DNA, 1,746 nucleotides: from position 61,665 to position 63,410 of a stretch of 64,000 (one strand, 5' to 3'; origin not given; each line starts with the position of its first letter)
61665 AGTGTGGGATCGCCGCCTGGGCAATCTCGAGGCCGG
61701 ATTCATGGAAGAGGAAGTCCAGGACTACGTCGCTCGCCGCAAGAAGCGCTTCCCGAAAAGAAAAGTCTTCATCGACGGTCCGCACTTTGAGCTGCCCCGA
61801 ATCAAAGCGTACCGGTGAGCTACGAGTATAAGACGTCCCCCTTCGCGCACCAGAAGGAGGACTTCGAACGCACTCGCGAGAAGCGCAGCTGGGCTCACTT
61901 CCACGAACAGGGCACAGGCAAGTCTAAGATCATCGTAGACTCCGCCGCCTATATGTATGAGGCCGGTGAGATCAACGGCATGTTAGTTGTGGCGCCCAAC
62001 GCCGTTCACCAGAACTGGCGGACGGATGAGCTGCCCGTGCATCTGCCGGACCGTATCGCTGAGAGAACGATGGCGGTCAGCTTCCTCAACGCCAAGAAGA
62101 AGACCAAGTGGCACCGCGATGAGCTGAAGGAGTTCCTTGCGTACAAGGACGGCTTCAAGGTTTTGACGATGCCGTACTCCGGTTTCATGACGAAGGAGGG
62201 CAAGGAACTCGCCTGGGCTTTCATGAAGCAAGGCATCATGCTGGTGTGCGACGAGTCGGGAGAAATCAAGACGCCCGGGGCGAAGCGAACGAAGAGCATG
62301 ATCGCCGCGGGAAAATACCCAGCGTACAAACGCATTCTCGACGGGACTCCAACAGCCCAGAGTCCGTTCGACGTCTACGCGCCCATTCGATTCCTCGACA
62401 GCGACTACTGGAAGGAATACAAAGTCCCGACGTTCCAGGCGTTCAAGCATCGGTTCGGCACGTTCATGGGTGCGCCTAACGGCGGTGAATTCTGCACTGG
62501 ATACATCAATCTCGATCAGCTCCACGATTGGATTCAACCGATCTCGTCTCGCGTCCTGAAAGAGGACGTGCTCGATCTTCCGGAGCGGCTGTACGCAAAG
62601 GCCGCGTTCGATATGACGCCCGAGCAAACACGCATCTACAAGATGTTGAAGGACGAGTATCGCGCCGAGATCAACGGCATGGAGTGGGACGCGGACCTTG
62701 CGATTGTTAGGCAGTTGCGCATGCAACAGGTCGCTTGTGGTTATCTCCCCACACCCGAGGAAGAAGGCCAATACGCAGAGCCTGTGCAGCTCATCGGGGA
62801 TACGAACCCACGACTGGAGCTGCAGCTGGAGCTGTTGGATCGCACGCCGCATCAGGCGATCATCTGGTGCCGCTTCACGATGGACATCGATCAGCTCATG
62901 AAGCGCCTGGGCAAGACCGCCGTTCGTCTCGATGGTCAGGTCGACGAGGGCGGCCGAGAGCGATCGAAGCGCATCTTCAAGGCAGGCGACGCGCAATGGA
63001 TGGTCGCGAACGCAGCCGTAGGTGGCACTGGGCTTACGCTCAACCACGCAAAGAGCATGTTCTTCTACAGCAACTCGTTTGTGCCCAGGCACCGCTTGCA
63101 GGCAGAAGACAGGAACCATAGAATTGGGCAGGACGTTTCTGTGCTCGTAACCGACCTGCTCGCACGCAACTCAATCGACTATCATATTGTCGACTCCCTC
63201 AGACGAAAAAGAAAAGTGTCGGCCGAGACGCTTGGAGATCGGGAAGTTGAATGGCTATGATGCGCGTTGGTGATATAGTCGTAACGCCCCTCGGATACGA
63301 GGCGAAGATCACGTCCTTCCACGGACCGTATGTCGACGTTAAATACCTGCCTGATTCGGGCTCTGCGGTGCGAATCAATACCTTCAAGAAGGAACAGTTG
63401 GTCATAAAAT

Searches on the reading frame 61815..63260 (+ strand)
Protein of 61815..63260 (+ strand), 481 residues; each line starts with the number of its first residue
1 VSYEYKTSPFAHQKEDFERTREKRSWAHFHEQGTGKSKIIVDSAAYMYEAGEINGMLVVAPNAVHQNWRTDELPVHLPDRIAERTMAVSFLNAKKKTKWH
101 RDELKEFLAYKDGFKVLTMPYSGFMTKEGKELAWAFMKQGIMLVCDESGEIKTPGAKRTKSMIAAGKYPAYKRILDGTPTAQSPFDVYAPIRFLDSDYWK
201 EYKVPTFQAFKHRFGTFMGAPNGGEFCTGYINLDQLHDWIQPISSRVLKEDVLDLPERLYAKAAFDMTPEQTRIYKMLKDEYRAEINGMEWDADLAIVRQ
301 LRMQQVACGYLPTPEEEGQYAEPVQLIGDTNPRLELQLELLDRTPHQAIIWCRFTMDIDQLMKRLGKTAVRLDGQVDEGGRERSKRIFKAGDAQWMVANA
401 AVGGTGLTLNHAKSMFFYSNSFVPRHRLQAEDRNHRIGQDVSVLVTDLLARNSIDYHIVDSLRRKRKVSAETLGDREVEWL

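Call 13: find_encoding_contigs(protein=window:61815-63260:+, flank=10000, max_places=1)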
Protein window:61815-63260:+ (481 aa): 5 contigs read that carry it; 1 place shown.
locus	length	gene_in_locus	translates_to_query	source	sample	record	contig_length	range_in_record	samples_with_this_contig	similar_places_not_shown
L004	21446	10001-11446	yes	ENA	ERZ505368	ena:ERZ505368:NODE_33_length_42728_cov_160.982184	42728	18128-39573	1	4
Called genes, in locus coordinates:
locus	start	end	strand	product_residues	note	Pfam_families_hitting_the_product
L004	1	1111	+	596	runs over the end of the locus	-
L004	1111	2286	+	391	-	-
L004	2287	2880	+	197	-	-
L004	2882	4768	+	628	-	-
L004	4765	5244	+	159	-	-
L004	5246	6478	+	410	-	-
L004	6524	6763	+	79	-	-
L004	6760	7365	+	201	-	-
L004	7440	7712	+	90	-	-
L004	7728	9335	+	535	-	-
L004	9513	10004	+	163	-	PF13539:Peptidase_M15_4 (faint)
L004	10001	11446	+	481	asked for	PF00176:SNF2-rel_dom, PF00271:Helicase_C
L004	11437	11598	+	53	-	-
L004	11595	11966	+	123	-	PF23992:Pam3_gp32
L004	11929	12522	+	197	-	PF23984:DUF7307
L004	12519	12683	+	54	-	-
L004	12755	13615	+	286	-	PF23977:Pam3_Gp34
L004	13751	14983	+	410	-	PF05970:PIF1 (weak), PF13604:AAA_30, PF13245:AAA_19, PF01443:Viral_helicase1 (faint), PF13538:UvrD_C_2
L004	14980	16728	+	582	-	PF02867:Ribonuc_red_lgC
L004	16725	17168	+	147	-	PF00293:NUDIX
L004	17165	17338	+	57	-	-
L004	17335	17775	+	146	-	-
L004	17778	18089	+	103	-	-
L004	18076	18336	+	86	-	-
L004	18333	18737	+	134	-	PF11753:DUF3310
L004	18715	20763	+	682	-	PF00476:DNA_pol_A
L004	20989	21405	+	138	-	-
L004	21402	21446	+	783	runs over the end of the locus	PF19263:DUF5906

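Call 65: search_protein_families(library=phrogs, proteins=[L004:17335-17775:+, L004:17778-18089:+, L004:18076-18336:+, L004:12755-13615:+, L004:11929-12522:+], max_evalue=0.01)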
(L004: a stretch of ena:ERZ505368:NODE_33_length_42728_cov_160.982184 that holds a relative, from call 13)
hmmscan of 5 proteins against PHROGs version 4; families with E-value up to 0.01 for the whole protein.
L004:17335-17775:+ (146 aa): 0 families

L004:17778-18089:+ (103 aa): 0 families

L004:18076-18336:+ (86 aa): 0 families

L004:12755-13615:+ (286 aa): 1 family
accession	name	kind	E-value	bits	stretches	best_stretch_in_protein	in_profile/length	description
phrog_2402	-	unknown function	2.1e-70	238.6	1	1-274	8-280/292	-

L004:11929-12522:+ (197 aa): 1 family
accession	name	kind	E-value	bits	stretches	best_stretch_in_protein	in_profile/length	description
phrog_2378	-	unknown function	1.8e-36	126.7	1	21-195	19-188/189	-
